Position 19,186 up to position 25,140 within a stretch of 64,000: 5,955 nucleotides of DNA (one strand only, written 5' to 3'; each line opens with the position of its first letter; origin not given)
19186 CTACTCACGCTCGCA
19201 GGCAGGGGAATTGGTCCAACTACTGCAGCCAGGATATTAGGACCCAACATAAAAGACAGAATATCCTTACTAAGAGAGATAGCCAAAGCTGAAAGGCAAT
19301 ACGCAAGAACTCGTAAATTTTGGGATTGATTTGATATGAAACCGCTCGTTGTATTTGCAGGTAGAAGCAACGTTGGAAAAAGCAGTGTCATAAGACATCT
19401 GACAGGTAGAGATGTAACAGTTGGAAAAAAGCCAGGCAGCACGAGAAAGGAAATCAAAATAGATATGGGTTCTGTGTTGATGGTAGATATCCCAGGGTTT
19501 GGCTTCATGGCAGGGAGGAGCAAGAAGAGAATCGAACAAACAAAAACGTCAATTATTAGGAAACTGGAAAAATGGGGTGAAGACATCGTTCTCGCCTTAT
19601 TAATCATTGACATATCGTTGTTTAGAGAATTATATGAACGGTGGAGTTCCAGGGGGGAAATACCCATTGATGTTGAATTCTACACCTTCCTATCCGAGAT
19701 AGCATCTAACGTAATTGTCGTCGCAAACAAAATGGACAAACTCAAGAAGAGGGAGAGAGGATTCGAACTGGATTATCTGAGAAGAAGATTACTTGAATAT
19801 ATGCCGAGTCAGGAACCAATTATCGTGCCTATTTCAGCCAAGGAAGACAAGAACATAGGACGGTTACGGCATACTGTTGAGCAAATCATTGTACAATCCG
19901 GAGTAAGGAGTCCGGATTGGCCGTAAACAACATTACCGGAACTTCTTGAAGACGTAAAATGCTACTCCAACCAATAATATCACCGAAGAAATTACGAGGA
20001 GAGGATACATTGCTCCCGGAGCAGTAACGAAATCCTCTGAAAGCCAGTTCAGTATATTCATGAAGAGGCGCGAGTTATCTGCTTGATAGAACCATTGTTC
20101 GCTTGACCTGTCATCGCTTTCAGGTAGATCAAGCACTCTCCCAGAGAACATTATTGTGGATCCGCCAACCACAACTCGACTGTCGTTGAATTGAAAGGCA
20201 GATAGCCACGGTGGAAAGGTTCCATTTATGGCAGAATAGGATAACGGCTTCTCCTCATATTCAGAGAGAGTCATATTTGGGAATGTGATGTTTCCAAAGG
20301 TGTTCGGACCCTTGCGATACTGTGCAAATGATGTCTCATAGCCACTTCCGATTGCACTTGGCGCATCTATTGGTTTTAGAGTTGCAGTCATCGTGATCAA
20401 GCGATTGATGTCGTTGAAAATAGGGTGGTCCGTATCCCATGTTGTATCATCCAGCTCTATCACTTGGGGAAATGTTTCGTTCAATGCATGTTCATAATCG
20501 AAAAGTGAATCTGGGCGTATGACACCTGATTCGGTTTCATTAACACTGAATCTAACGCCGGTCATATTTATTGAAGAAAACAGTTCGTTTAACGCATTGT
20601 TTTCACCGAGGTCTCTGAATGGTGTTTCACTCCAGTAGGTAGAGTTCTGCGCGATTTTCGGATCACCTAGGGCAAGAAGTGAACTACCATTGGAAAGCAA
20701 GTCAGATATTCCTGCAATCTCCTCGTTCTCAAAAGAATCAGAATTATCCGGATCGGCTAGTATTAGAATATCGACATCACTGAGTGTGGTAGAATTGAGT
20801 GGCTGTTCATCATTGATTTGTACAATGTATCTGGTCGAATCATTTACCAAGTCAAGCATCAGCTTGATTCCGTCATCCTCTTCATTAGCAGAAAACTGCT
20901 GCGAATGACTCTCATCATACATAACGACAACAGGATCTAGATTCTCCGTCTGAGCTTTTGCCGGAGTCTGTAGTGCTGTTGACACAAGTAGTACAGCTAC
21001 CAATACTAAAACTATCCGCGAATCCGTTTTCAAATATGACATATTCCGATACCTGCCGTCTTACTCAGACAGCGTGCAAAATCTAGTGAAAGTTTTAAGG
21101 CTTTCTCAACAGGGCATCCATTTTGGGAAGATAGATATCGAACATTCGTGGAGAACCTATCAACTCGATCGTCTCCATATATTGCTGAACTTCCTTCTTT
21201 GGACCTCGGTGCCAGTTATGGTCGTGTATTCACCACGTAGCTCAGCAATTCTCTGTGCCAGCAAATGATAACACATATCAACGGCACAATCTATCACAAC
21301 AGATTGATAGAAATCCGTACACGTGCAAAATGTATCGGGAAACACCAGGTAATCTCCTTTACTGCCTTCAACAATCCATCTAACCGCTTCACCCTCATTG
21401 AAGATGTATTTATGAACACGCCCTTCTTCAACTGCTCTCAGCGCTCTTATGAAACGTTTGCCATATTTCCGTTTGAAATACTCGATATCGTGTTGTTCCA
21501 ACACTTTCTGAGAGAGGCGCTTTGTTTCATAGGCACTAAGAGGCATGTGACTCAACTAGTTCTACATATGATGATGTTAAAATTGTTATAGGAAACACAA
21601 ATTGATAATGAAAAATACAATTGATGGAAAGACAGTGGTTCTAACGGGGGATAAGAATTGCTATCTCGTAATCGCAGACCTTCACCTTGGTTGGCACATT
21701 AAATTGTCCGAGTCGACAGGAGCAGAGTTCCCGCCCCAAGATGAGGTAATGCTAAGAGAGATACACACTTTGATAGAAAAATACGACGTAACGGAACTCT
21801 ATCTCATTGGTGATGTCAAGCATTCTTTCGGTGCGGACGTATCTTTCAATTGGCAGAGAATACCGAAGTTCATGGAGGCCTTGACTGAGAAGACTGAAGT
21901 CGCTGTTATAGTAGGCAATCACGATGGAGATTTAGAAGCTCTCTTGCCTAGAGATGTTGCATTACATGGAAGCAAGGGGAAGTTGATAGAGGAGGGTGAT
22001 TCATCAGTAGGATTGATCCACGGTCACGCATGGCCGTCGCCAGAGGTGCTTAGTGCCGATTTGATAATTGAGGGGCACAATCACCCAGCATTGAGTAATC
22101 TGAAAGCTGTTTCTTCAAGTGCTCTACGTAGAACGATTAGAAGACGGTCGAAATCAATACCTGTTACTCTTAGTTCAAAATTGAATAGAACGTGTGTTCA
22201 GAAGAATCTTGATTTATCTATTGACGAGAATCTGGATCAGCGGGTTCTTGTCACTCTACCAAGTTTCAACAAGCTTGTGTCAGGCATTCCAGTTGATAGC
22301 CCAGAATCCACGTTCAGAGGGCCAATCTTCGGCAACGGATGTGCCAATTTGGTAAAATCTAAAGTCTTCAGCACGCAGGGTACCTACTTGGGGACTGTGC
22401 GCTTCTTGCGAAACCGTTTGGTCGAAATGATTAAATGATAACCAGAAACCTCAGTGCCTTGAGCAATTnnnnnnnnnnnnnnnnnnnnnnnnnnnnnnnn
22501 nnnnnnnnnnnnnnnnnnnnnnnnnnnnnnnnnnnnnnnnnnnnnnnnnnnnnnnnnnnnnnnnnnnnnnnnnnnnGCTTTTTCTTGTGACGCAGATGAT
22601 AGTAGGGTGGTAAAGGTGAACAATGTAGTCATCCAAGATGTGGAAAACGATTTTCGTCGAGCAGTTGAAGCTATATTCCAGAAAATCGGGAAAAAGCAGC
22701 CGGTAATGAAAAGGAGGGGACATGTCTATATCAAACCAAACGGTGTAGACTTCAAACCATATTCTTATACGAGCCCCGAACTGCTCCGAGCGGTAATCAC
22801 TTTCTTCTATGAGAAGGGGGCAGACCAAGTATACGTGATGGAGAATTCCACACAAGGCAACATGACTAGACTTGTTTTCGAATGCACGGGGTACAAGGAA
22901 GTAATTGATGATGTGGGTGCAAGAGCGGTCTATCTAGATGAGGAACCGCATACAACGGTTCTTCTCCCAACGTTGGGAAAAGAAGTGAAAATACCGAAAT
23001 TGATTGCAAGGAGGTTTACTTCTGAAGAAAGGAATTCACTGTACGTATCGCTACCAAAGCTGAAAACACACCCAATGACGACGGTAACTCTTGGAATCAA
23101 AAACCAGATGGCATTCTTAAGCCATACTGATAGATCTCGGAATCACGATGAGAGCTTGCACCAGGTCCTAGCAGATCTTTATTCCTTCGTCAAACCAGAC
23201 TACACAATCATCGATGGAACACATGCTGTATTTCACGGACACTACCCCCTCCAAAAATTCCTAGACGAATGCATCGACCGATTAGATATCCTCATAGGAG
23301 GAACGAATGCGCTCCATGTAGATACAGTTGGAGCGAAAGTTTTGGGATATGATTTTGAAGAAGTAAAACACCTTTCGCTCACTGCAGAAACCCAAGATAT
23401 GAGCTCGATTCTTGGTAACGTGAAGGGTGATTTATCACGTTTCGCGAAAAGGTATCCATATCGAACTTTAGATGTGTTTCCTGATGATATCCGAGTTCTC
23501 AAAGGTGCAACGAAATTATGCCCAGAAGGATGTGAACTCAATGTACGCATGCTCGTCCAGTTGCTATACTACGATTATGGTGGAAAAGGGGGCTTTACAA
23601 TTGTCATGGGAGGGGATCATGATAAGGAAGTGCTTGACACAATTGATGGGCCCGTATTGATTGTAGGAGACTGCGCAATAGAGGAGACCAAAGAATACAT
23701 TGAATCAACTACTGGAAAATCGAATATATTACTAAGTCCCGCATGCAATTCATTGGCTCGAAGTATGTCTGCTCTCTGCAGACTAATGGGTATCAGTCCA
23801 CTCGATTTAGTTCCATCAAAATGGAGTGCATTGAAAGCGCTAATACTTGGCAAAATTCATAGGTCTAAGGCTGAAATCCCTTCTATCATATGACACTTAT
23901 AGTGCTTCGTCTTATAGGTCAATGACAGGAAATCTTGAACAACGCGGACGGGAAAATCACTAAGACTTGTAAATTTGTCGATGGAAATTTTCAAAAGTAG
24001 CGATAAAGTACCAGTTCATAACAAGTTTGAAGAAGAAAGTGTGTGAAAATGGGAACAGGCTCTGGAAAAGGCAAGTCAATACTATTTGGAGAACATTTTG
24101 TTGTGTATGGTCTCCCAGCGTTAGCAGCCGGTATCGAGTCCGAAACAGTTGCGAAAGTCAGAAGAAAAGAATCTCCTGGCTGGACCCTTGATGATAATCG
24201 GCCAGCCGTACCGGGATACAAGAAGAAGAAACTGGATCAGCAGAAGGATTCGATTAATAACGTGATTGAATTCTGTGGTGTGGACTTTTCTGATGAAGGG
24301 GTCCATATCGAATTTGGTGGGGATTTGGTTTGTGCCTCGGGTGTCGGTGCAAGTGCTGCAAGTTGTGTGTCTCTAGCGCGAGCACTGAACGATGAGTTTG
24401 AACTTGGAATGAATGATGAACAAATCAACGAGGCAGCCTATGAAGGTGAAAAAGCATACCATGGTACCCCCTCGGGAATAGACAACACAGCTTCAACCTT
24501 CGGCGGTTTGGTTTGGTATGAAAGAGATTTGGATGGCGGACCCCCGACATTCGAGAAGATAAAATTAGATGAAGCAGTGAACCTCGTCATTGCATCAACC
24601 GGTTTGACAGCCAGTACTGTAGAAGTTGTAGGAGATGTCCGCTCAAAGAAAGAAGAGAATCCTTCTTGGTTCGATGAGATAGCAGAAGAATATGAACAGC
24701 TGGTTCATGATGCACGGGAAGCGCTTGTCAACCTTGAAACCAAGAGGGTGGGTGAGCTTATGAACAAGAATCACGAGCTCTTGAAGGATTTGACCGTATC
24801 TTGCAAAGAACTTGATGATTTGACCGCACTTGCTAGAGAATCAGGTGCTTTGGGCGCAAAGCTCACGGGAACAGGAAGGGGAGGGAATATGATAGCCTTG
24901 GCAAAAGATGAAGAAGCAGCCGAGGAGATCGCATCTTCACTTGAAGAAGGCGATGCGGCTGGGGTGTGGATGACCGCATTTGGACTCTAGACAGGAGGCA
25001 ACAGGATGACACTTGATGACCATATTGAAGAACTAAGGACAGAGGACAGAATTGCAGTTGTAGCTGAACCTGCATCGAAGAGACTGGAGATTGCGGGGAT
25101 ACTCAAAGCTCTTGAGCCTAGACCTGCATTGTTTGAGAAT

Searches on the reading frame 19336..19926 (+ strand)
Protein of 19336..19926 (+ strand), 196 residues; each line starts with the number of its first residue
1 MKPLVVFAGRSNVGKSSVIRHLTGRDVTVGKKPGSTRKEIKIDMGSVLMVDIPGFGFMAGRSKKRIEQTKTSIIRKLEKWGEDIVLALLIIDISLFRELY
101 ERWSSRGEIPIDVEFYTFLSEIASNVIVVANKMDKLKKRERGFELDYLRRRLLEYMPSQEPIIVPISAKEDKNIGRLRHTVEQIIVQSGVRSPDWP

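Call 44: search_protein_families(library=pfam, proteins=[window:19336-19926:+], max_evalue=0.00001)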
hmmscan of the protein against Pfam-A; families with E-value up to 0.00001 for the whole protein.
window:19336-19926:+ (196 aa): 2 families
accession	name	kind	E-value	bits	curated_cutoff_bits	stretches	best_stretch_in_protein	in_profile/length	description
PF01926.29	MMR_HSR1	-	6.9e-16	58.8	21.9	1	5-132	2-113/113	50S ribosome-binding GTPase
PF02421.24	FeoB_N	-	9.7e-11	41.9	27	1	5-60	3-62/156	Ferrous iron transport protein B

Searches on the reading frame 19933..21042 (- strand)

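Call 44: search_protein_families(library=pfam, proteins=[window:19933-21042:-], max_evalue=0.00001)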
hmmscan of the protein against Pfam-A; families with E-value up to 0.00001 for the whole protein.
window:19933-21042:- (369 aa): 1 family
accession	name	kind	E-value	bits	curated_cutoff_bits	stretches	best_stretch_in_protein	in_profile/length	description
PF09822.16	ABC_transp_aux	-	1.8e-07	31.2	34.7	1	84-327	43-285/288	ABC-type uncharacterized transport system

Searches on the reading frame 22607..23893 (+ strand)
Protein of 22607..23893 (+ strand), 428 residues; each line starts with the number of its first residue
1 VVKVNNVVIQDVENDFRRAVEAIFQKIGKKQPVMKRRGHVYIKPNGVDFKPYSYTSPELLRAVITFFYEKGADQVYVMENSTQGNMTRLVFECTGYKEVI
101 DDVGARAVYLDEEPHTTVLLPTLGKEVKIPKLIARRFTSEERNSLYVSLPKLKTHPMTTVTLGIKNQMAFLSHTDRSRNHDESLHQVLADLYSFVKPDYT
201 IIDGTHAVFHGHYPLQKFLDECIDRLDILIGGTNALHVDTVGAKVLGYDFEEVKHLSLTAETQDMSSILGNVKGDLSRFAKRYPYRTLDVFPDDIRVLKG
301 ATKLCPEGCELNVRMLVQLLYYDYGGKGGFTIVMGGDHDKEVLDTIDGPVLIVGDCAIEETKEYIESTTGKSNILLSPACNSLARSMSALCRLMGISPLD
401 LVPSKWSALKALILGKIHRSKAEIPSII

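Call 44: search_protein_families(library=pfam, proteins=[window:22607-23893:+], max_evalue=0.00001)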
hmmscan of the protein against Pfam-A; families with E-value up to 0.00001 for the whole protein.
window:22607-23893:+ (428 aa): 1 family
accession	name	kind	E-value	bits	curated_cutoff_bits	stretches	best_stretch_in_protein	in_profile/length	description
PF04015.17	DUF362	-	6.3e-37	128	24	1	40-243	1-199/200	Domain of unknown function (DUF362)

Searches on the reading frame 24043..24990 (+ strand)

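Call 44: search_protein_families(library=pfam, proteins=[window:24043-24990:+], max_evalue=0.00001)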
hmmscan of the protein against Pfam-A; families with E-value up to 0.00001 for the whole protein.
window:24043-24990:+ (315 aa): 2 families
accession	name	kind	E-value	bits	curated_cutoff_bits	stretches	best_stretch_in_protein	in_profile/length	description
PF08544.19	GHMP_kinases_C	-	1.1e-15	58.2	21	1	225-302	2-81/85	GHMP kinases C terminal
PF00288.32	GHMP_kinases_N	-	9.2e-14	51.9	22.3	1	81-155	13-87/87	GHMP kinases N terminal domain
